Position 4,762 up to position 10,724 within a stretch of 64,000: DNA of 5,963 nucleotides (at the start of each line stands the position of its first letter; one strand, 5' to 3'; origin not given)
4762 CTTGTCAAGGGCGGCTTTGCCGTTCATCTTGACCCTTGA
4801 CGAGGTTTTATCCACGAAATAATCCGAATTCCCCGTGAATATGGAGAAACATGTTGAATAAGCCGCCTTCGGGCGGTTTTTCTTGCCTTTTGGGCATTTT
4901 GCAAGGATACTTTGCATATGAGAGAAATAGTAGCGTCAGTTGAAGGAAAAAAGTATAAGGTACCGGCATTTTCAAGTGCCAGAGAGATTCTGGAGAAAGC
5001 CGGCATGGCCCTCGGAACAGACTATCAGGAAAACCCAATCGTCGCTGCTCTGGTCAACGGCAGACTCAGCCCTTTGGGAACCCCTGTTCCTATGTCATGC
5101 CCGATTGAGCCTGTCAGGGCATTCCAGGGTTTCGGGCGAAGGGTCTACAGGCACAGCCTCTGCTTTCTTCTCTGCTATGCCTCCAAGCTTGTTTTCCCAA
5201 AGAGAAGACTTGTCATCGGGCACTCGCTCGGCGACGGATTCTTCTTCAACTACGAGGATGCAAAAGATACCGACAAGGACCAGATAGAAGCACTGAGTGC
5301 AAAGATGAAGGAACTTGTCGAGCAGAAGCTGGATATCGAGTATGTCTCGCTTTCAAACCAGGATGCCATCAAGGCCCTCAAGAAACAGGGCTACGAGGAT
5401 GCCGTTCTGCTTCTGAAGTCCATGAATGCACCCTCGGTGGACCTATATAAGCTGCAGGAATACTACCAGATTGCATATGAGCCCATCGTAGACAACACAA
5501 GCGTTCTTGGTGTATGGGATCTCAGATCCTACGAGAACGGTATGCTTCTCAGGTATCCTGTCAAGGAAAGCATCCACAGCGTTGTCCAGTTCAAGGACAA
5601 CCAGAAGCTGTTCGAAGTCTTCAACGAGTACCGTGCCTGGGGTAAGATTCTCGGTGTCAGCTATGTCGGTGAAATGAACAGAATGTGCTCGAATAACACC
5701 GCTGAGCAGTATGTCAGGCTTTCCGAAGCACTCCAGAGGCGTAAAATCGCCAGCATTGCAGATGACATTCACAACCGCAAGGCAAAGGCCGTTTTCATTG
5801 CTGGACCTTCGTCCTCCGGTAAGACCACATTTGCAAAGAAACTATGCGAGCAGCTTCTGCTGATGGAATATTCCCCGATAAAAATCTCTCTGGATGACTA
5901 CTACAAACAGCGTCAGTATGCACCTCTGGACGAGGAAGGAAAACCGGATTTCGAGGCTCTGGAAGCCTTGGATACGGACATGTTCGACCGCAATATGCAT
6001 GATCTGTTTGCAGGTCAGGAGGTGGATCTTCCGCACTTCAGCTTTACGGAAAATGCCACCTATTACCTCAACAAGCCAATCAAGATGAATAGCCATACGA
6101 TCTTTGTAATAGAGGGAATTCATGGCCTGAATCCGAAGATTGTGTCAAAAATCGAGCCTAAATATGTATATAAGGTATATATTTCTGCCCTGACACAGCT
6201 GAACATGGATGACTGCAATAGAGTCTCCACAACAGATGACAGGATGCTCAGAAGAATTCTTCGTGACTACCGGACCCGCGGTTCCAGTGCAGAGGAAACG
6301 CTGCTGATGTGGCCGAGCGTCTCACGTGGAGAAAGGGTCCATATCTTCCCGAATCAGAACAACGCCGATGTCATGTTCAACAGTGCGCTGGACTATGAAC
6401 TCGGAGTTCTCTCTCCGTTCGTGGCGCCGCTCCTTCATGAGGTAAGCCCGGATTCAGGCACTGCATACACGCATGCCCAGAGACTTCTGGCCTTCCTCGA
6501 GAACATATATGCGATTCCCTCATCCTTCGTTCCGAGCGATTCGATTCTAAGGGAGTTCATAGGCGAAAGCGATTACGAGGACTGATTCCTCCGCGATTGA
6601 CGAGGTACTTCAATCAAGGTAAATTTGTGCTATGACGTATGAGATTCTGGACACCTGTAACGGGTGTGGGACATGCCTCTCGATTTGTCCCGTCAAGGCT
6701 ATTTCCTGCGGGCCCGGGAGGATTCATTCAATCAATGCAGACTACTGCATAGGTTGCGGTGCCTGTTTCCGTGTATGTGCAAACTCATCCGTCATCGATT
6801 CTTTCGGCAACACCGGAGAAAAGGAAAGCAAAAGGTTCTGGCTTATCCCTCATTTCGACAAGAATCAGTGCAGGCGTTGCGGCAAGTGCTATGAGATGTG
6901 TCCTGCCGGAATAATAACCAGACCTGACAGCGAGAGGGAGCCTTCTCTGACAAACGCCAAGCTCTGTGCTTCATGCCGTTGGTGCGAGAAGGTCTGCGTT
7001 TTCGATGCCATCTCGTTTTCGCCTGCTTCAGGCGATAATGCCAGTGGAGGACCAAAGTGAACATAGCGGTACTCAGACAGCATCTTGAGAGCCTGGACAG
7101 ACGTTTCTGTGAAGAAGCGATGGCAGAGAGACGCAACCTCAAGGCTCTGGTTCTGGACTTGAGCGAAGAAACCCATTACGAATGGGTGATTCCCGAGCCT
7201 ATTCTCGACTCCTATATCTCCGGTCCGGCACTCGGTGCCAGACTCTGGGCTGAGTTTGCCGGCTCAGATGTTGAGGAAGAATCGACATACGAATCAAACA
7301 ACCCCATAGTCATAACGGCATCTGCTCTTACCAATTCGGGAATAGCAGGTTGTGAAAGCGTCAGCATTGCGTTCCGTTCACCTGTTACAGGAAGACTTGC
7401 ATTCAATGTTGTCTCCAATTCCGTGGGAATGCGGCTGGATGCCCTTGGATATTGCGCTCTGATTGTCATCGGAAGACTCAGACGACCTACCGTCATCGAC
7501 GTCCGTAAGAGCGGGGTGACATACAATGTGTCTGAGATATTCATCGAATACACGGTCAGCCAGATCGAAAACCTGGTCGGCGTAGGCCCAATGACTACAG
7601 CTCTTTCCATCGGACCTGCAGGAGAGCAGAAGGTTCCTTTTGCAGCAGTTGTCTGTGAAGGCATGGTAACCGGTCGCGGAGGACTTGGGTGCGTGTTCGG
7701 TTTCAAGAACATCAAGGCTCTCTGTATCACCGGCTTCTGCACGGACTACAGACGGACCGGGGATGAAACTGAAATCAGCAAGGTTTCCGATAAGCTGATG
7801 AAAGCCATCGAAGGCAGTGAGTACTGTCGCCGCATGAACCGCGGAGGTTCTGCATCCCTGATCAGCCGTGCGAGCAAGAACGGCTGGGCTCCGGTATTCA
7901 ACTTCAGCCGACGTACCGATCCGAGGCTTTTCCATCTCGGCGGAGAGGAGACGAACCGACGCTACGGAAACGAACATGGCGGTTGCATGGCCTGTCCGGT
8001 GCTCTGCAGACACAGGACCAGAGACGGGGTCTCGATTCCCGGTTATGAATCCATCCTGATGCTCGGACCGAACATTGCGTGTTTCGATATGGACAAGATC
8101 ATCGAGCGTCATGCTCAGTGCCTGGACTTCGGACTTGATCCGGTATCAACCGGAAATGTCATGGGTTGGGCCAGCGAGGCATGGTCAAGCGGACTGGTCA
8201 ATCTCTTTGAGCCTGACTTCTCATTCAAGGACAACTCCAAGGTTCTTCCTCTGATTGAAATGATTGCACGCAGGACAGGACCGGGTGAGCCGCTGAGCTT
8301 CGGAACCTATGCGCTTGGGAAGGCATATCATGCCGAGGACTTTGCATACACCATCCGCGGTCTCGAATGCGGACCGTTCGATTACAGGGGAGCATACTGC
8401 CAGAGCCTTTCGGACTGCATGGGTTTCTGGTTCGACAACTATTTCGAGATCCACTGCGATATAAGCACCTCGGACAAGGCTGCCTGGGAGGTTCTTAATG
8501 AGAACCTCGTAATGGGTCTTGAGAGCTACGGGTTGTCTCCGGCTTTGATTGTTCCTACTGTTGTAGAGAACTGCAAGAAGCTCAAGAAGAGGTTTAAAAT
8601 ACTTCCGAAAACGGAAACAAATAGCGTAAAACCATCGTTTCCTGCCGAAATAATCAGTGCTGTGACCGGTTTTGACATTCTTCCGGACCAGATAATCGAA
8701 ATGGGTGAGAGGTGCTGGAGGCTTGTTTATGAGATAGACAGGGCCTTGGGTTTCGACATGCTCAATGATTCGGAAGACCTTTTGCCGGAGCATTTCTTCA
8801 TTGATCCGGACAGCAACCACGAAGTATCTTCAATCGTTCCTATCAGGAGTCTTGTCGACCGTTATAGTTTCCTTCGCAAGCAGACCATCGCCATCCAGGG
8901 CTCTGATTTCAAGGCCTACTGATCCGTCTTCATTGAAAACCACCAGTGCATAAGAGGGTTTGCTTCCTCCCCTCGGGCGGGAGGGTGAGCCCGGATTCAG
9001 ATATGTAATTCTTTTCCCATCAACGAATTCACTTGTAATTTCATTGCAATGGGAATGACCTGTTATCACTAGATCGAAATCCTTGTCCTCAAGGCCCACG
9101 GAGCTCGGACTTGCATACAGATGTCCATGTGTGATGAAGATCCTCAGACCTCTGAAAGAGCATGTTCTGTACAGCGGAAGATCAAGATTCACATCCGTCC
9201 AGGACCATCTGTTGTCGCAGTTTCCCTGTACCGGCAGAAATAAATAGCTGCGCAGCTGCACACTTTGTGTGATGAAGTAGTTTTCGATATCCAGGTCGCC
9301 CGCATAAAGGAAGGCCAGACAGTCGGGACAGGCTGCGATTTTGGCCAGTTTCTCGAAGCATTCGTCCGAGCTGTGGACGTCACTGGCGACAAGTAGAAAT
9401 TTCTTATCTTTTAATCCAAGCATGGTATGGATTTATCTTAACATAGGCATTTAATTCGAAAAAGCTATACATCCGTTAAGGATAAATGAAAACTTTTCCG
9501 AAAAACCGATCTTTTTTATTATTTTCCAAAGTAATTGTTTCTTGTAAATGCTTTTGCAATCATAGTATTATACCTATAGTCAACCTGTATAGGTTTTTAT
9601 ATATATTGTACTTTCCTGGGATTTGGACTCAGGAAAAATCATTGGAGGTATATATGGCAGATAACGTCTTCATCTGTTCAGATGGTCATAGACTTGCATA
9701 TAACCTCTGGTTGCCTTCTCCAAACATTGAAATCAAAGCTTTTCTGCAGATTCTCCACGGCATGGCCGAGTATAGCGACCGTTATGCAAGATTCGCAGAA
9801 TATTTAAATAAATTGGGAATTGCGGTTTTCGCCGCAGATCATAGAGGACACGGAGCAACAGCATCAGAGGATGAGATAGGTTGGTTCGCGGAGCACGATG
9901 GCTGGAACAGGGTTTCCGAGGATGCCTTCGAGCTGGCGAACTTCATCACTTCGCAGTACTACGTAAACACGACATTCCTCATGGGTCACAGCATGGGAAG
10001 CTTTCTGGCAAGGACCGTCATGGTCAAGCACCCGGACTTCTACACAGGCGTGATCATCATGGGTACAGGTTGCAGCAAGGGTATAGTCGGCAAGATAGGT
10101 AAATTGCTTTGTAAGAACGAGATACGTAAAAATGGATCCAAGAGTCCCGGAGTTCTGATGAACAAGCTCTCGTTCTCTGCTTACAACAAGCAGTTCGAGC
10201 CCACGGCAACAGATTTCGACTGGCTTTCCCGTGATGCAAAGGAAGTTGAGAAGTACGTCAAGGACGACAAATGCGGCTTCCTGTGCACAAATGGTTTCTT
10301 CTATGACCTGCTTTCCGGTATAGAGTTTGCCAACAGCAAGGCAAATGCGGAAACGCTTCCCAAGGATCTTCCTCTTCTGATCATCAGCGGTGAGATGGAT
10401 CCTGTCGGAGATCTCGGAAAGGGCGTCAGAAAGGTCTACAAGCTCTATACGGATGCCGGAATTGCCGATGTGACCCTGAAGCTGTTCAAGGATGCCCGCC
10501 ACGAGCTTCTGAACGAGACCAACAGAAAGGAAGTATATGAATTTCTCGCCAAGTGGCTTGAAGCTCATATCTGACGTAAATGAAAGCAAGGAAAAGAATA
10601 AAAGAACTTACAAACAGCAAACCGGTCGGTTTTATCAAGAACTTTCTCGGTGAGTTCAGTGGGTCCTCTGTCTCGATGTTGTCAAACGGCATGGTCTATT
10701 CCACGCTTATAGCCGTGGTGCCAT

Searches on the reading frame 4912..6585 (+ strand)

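Call 56: search_protein_families(library=pfam, proteins=[window:4912-6585:+], max_evalue=1e-8)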
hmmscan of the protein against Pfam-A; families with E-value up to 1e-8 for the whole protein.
window:4912-6585:+ (557 aa): 1 family
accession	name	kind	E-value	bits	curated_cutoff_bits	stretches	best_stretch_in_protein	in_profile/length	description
PF00485.24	PRK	-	1.5e-13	51.5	22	1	296-491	4-189/196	Phosphoribulokinase / Uridine kinase family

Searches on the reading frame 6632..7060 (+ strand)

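Call 56: search_protein_families(library=pfam, proteins=[window:6632-7060:+], max_evalue=1e-8)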
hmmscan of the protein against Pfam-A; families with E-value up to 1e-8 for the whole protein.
window:6632-7060:+ (142 aa): 11 families
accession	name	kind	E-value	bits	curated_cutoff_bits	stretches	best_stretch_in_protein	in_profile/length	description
PF00037.32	Fer4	-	7.2e-20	70.4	21.1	0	6-25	5-24/24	4Fe-4S binding domain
PF12837.12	Fer4_6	-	8.7e-19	66.9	25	0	72-95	1-24/24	4Fe-4S binding domain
PF12838.12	Fer4_7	-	4.2e-18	66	27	0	39-94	2-52/52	4Fe-4S dicluster domain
PF12797.12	Fer4_2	-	1.1e-14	53.7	24.5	0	72-92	2-22/22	4Fe-4S binding domain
PF14697.11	Fer4_21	-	1.7e-13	50.9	35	0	7-50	6-52/59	4Fe-4S dicluster domain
PF13237.11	Fer4_10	-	5.5e-13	49.1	25.5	0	4-49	4-52/53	4Fe-4S dicluster domain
PF13187.11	Fer4_9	-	6.4e-13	49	27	0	79-124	1-49/52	4Fe-4S dicluster domain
PF13183.11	Fer4_8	-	1.2e-10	42.2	27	0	36-94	2-68/68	4Fe-4S dicluster domain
PF13484.11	Fer4_16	-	5.3e-10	40.4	30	0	79-100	1-21/66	4Fe-4S double cluster binding domain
PF12798.12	Fer4_3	-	9.6e-10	39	27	0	9-23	1-15/15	4Fe-4S binding domain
PF25160.1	LdpA_Fe-S-bd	-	9.8e-10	38.5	27.6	0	6-25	25-44/49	LdpA Fe-S cluster-binding domain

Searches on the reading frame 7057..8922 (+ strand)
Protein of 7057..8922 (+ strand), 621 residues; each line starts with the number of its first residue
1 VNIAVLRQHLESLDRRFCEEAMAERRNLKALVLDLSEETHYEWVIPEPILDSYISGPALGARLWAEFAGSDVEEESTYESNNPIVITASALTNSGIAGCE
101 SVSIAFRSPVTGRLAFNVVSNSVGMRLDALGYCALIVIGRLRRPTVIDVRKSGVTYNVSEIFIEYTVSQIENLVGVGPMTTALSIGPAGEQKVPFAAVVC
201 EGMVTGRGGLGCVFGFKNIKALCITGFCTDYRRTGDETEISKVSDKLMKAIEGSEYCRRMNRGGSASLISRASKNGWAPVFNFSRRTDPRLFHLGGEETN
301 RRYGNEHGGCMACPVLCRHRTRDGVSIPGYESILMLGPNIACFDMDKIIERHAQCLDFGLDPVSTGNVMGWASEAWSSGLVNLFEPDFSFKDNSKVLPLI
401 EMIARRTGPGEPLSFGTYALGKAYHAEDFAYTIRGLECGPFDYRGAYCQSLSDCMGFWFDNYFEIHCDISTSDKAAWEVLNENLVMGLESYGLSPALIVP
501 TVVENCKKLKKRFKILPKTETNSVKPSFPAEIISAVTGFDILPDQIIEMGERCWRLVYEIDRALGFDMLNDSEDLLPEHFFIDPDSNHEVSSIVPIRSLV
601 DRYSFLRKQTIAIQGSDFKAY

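Call 56: search_protein_families(library=pfam, proteins=[window:7057-8922:+], max_evalue=1e-8)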
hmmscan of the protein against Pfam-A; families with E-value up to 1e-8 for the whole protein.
window:7057-8922:+ (621 aa): 2 families
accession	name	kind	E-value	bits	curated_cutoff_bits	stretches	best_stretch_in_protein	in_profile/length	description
PF01314.23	AFOR_C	-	5.6e-47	161.2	27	1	243-603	2-363/385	Aldehyde ferredoxin oxidoreductase, domains 2 & 3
PF02730.20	AFOR_N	-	4.1e-32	112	29.8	1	29-226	2-198/199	Aldehyde ferredoxin oxidoreductase, N-terminal domain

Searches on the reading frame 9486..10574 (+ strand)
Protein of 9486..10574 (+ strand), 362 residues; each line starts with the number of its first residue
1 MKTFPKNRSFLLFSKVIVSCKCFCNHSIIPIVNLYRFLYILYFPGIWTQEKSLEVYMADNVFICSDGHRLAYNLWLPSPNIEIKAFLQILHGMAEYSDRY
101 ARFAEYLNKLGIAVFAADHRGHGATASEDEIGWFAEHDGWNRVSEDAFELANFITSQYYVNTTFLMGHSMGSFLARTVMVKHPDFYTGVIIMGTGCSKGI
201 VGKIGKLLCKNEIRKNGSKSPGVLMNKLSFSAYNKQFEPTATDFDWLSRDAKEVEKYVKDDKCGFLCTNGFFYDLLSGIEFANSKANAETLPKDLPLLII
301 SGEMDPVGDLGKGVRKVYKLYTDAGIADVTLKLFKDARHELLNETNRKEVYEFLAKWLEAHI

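Call 56: search_protein_families(library=pfam, proteins=[window:9486-10574:+], max_evalue=1e-8)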
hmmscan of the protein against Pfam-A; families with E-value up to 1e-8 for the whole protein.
window:9486-10574:+ (362 aa): 3 families
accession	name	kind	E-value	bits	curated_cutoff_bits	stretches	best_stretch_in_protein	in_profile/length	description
PF12146.15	Hydrolase_4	-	4.4e-48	164.1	27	1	83-346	3-239/239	Serine aminopeptidase, S33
PF00561.26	Abhydrolase_1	-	3.5e-13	50.2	25.8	1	89-194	5-102/245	alpha/beta hydrolase fold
PF00326.27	Peptidase_S9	-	2.8e-11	43.8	22.6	0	105-190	8-93/213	Prolyl oligopeptidase family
